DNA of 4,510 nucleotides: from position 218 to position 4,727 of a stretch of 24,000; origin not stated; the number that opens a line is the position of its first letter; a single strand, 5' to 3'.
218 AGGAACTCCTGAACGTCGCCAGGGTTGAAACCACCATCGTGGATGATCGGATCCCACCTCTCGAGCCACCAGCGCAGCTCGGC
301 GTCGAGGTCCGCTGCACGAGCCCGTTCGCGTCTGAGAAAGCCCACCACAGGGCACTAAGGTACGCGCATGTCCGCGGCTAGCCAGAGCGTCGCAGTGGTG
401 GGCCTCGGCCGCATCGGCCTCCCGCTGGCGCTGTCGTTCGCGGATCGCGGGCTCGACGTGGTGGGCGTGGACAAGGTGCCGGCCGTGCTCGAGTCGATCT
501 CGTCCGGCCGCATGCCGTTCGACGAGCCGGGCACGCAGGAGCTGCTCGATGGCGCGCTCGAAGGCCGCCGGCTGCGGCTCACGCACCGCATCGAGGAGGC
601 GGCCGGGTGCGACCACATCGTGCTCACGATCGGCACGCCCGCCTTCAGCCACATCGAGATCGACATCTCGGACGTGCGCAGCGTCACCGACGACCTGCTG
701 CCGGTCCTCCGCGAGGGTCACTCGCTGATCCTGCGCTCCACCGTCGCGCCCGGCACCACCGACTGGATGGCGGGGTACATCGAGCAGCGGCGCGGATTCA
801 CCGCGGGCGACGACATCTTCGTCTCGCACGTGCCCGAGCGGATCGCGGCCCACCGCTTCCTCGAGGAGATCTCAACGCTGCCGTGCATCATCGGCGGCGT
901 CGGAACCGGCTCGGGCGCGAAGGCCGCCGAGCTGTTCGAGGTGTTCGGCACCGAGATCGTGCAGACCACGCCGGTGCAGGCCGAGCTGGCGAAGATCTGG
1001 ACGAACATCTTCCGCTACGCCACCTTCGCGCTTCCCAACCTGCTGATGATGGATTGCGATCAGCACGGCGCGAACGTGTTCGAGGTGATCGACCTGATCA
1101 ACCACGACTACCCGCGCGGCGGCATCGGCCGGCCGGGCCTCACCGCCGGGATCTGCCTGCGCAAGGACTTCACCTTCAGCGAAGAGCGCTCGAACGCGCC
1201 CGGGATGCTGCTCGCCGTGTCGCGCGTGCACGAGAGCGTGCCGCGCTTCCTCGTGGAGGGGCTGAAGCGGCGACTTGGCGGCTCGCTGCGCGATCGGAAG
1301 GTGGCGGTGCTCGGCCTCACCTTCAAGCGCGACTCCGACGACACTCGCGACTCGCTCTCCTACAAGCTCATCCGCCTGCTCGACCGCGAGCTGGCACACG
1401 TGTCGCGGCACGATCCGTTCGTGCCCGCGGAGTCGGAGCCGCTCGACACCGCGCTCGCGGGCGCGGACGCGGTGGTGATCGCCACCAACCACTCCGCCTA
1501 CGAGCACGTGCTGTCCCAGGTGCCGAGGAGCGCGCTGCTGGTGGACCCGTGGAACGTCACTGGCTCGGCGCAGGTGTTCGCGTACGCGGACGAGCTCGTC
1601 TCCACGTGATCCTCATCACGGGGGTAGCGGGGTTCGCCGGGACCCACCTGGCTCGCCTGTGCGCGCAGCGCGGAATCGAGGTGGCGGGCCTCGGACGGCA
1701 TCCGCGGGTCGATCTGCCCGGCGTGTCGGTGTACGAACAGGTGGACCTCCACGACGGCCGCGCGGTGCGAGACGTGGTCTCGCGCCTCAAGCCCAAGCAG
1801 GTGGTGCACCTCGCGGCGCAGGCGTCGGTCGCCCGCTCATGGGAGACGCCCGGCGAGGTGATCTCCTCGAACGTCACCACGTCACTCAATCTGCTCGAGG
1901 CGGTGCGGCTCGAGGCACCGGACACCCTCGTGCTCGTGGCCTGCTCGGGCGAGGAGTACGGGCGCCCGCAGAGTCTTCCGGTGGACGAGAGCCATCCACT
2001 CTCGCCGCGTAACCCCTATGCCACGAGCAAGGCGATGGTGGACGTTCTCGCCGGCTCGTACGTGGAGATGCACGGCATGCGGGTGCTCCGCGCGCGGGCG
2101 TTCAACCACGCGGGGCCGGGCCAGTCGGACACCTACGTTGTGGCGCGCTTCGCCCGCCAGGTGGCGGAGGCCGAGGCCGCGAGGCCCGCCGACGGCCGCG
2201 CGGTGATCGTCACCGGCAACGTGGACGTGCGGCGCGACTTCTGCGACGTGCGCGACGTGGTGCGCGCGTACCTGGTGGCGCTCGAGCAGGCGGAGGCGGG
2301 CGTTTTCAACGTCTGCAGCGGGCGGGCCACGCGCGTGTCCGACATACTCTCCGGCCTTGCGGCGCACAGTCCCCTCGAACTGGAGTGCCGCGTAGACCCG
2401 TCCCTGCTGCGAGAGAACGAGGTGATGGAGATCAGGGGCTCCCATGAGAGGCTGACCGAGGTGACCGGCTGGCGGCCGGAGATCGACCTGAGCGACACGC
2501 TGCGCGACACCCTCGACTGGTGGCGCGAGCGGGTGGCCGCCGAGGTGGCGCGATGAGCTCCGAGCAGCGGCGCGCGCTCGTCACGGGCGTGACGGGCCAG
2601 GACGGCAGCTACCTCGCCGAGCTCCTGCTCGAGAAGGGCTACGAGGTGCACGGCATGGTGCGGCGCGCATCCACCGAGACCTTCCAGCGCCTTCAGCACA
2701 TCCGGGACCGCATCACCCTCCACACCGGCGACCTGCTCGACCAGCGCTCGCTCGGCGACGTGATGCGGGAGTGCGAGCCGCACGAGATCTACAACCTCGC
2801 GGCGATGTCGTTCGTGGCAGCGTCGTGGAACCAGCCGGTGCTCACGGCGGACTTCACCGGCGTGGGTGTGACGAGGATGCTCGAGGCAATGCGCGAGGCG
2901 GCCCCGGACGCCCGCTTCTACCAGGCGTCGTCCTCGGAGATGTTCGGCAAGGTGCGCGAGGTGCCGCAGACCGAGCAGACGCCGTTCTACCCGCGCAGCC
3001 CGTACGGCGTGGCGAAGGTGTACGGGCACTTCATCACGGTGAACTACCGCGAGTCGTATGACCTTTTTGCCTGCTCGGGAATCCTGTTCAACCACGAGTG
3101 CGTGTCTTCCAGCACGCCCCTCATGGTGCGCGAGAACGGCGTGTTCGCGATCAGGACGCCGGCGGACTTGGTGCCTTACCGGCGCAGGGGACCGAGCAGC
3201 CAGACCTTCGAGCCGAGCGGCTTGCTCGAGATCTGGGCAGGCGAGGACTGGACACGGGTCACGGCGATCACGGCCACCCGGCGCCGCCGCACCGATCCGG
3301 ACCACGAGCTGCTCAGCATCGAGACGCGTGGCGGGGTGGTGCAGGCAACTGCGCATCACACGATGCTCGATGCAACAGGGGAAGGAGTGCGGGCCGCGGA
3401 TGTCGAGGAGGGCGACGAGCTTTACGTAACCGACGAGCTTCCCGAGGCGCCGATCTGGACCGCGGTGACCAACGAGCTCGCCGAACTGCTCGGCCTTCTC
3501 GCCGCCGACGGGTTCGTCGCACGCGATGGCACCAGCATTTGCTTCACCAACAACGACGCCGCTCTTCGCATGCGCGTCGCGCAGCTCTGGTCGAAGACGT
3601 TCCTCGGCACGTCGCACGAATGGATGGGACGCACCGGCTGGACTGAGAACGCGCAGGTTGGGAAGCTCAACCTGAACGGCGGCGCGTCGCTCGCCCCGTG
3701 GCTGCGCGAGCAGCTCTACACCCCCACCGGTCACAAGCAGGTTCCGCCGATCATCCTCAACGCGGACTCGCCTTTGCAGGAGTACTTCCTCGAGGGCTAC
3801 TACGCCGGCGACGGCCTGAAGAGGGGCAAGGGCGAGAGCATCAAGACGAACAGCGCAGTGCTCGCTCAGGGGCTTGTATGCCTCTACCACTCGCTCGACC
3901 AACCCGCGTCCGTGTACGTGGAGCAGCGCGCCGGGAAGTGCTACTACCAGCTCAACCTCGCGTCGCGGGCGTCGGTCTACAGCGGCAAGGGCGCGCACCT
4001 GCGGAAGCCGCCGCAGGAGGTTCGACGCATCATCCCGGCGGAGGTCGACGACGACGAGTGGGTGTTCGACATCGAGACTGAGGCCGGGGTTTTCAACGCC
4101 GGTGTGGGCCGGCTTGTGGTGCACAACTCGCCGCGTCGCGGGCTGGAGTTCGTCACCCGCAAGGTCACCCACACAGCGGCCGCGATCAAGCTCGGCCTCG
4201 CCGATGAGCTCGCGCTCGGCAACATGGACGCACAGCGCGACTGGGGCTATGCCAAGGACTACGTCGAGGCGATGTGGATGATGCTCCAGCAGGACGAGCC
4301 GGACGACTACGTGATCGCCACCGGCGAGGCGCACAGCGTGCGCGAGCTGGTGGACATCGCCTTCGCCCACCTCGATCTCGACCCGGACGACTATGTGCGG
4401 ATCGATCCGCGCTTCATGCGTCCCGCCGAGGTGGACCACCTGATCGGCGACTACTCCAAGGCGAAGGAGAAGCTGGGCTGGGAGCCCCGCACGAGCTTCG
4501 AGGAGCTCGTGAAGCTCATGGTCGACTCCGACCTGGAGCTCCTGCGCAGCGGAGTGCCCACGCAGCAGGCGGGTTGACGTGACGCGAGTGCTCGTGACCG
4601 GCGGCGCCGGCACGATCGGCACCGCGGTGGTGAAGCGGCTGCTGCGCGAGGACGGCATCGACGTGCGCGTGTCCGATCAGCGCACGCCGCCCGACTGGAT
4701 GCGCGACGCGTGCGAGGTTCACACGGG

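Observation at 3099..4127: Homing-endonuclease intein splitting the invariant NHE|SPRRG motif of GDP-mannose 4,6-dehydratase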

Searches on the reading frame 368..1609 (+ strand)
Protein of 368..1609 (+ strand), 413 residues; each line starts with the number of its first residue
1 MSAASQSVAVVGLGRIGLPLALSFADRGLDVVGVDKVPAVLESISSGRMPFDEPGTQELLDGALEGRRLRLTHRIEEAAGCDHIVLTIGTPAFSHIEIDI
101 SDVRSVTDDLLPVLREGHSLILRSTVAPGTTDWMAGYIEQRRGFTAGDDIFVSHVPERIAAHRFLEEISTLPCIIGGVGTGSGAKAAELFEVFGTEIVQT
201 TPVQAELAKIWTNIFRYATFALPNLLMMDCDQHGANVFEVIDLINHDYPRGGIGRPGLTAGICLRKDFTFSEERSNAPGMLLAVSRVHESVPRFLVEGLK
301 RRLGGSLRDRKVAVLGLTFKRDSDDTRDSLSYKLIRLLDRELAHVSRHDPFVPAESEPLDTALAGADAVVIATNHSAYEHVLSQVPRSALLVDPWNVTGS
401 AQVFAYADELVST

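Call 22: search_protein_families(library=pfam, proteins=[window:368-1609:+], max_evalue=0.001)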
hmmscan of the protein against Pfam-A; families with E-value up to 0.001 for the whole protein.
window:368-1609:+ (413 aa): 5 families
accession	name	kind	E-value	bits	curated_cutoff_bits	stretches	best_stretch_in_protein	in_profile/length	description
PF03721.20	UDPG_MGDP_dh_N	-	3.1e-31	108.8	27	1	7-180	2-177/187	UDP-glucose/GDP-mannose dehydrogenase family, NAD binding domain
PF03720.21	UDPG_MGDP_dh_C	-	5.4e-19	68.9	30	1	313-398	1-101/103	UDP-glucose/GDP-mannose dehydrogenase family, UDP binding domain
PF00984.24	UDPG_MGDP_dh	-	1.9e-08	34.7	25.4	1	204-274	2-74/94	UDP-glucose/GDP-mannose dehydrogenase family, central domain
PF03446.21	NAD_binding_2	-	7.2e-06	26.5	21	1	8-141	2-110/161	NAD binding domain of 6-phosphogluconate dehydrogenase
PF02737.24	3HCDH_N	-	0.00061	20.2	22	0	7-44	1-38/180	3-hydroxyacyl-CoA dehydrogenase, NAD binding domain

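Call 55: search_protein_families(library=ncbifam, proteins=[window:368-1609:+], max_evalue=1e-15)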
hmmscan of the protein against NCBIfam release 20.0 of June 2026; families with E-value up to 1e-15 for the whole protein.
window:368-1609:+ (413 aa): 6 families
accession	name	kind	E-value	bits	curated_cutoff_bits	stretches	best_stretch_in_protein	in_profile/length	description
TIGR03026.1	NDP-sugDHase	subfamily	1.5e-81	274.3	189.8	1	7-385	2-402/413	nucleotide sugar dehydrogenase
NF040825.1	UDPMaNacDH_Arch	equivalog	5.7e-68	229.7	750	1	8-381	3-380/418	UDP-N-acetyl-D-mannosamine dehydrogenase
NF008286.0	PRK11064.1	equivalog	2e-46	158.4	459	1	6-393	4-414/420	UDP-N-acetyl-D-mannosamine dehydrogenase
NF041297.1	UDPGDh_AglM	equivalog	7.7e-39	133.8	670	1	7-376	2-393/429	UDP-glucose 6-dehydrogenase AglM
NF047673.2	TeichurnBiosyTuaD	equivalog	3.7e-31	108.7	700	1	7-356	3-357/439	UDP-glucose 6-dehydrogenase TuaD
NF011729.0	PRK15182.1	equivalog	2.2e-21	76.1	592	1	7-356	8-361/425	Vi polysaccharide biosynthesis UDP-N-acetylglucosamine C-6 dehydrogenase TviB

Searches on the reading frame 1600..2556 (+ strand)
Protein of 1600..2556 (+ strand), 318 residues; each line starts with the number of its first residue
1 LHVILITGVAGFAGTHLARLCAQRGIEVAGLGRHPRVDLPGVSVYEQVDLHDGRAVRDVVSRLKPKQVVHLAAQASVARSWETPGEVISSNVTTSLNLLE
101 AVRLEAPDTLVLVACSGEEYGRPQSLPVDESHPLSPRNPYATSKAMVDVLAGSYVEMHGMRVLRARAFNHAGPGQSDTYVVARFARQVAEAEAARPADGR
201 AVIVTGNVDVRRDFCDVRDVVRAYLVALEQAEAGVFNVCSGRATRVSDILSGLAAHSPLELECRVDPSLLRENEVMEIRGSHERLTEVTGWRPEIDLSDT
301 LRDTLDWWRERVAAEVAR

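Call 22: search_protein_families(library=pfam, proteins=[window:1600-2556:+], max_evalue=0.001)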
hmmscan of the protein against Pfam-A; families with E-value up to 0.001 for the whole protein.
window:1600-2556:+ (318 aa): 4 families
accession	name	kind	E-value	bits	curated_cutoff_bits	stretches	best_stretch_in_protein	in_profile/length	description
PF16363.11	GDP_Man_Dehyd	-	7.4e-60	203.6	27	1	5-304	1-332/332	GDP-mannose 4,6 dehydratase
PF01370.27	Epimerase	-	6.5e-54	183.3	20.9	1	4-239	1-240/240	NAD dependent epimerase/dehydratase family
PF04321.23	RmlD_sub_bind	-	1.1e-09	38.2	27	1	4-145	3-130/287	RmlD substrate binding domain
PF02719.21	Polysacc_synt_2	-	2.6e-05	24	20.2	1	48-114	61-127/293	Polysaccharide biosynthesis protein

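Call 55: search_protein_families(library=ncbifam, proteins=[window:1609-2556:+], max_evalue=1e-15)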
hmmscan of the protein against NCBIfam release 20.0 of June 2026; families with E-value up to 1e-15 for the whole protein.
window:1609-2556:+ (315 aa): 6 families
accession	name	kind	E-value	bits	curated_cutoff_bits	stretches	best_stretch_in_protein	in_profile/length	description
TIGR04180.1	EDH_00030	hypoth_equivalog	3.9e-35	121.3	475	1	1-292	1-296/297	NAD-dependent 4,6-dehydratase LegB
TIGR01179.1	galE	equivalog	9.6e-34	116.7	262.3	1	1-308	2-328/332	UDP-glucose 4-epimerase GalE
TIGR01472.1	gmd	equivalog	1.3e-32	113.3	415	1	46-298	62-331/342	GDP-mannose 4,6-dehydratase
TIGR01181.1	dTDP_gluc_dehyt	equivalog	6.9e-31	107.5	365.1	1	1-307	2-313/321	dTDP-glucose 4,6-dehydratase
TIGR02622.1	CDP_4_6_dhtase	equivalog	1.2e-21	77.3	278.45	1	1-309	7-334/352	CDP-glucose 4,6-dehydratase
TIGR02197.1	heptose_epim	equivalog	2.9e-20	72.7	274.6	1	1-255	1-261/316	ADP-glyceromanno-heptose 6-epimerase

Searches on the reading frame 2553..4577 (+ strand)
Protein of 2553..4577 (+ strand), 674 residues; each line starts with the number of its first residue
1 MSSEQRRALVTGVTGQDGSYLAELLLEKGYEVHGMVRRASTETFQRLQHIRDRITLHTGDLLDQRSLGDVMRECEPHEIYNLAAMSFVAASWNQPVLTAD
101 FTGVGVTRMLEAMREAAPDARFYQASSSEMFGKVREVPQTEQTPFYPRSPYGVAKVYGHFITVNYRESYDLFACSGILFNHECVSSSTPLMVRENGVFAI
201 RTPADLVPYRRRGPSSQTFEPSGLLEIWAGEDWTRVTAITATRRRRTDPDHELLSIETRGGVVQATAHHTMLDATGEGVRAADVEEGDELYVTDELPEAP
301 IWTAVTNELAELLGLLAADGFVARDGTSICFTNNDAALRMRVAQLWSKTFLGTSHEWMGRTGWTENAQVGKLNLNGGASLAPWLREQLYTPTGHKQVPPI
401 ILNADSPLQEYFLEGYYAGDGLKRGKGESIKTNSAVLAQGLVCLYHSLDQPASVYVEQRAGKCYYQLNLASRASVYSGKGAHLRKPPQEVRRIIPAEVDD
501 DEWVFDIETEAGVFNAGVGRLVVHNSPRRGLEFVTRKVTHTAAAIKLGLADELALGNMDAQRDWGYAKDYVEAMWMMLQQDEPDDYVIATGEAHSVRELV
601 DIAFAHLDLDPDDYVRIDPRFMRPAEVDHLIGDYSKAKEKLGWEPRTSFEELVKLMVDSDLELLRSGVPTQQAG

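Call 4: search_protein_families(library=pfam, proteins=[window:2553-4577:+], max_evalue=1)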
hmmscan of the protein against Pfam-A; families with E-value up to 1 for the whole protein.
window:2553-4577:+ (674 aa): 10 families
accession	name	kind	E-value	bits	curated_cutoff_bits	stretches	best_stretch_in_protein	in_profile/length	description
PF16363.11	GDP_Man_Dehyd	-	4.2e-133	444.3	27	2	9-184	1-186/332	GDP-mannose 4,6 dehydratase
PF01370.27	Epimerase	-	2.7e-65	220.6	20.9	2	8-182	1-173/240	NAD dependent epimerase/dehydratase family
PF14528.11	LAGLIDADG_3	-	1.9e-08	34.9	22.5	2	308-349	3-46/82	LAGLIDADG-like domain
PF04321.23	RmlD_sub_bind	-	8.6e-08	32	27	1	7-162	2-136/287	RmlD substrate binding domain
PF13460.12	NAD_binding_10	-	0.00012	22.4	27.2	1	12-116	1-88/184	NAD(P)H-binding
PF05368.20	NmrA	-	0.00016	21.8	27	1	7-72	4-68/298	NmrA-like family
PF05204.19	Hom_end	-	0.0047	17.5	21.1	1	397-458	2-66/110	Homing endonuclease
PF02719.21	Polysacc_synt_2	-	0.094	12.3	20.2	1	9-96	2-98/293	Polysaccharide biosynthesis protein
PF18734.6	HEPN_AbiU2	-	0.1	12.5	26.8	0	593-644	120-171/193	AbiU2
PF00106.31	adh_short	-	0.23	11.4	26.6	1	8-75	3-72/195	short chain dehydrogenase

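Call 5: search_protein_families(library=ncbifam, proteins=[window:2553-4577:+], max_evalue=1)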
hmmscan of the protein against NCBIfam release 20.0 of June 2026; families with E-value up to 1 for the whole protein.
window:2553-4577:+ (674 aa): 35 families (the best 25 are shown)
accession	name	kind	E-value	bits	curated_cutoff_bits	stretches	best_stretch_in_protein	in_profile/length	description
TIGR01472.1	gmd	equivalog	2.1e-132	441.5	415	2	7-185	2-189/342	GDP-mannose 4,6-dehydratase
TIGR04180.1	EDH_00030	hypoth_equivalog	9.3e-29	100.4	475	2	9-171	2-165/297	NAD-dependent 4,6-dehydratase LegB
TIGR01181.1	dTDP_gluc_dehyt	equivalog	2.8e-27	95.7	365.1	2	8-172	2-172/321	dTDP-glucose 4,6-dehydratase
TIGR01179.1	galE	equivalog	9.7e-22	77.2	262.3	2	8-174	2-169/332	UDP-glucose 4-epimerase GalE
TIGR02622.1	CDP_4_6_dhtase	equivalog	5.8e-20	71.7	278.45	2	5-127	4-129/352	CDP-glucose 4,6-dehydratase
NF007956.0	PRK10675.1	subfamily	9.3e-11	41.4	394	1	7-158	2-156/338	UDP-glucose 4-epimerase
NF011728.1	PRK15181.1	equivalog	2.6e-10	39.8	760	1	6-179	16-193/348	Vi polysaccharide biosynthesis UDP-N-acetylglucosaminuronic acid C-4 epimerase TviC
NF043036.1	ErythonDh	equivalog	6.7e-10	38.7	325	1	8-165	3-163/321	D-erythronate dehydrogenase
NF007582.0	PRK10217.1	equivalog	1.1e-08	34.6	698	1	6-171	2-180/355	dTDP-glucose 4,6-dehydratase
NF052578.1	StrlDmthSdmBMthl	equivalog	8.9e-08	32.2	600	1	8-164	3-147/328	sterol demethylase protein SdmB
TIGR03466.1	HpnA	hypoth_equivalog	1.2e-07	31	367.65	1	7-148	2-135/327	hopanoid-associated sugar epimerase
TIGR02197.1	heptose_epim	equivalog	2.6e-06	26.8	274.6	2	557-654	209-307/316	ADP-glyceromanno-heptose 6-epimerase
NF007490.0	PRK10084.1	subfamily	2.9e-06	26.5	649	1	47-171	43-187/361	dTDP-glucose 4,6-dehydratase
NF003159.0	PRK04132.1-4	equivalog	4.8e-05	21.6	999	1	251-350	121-221/852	replication factor C small subunit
NF042423.1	oxyalk_red_Shew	equivalog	0.00023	20.3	580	1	3-145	6-137/331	2-alkyl-3-oxoalkanoate reductase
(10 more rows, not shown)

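Call 17: find_encoding_contigs(protein=window:2553-4577:+, flank=10000, max_places=4)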
Protein window:2553-4577:+ (674 aa): no gene with exactly this product is on record in the collection.
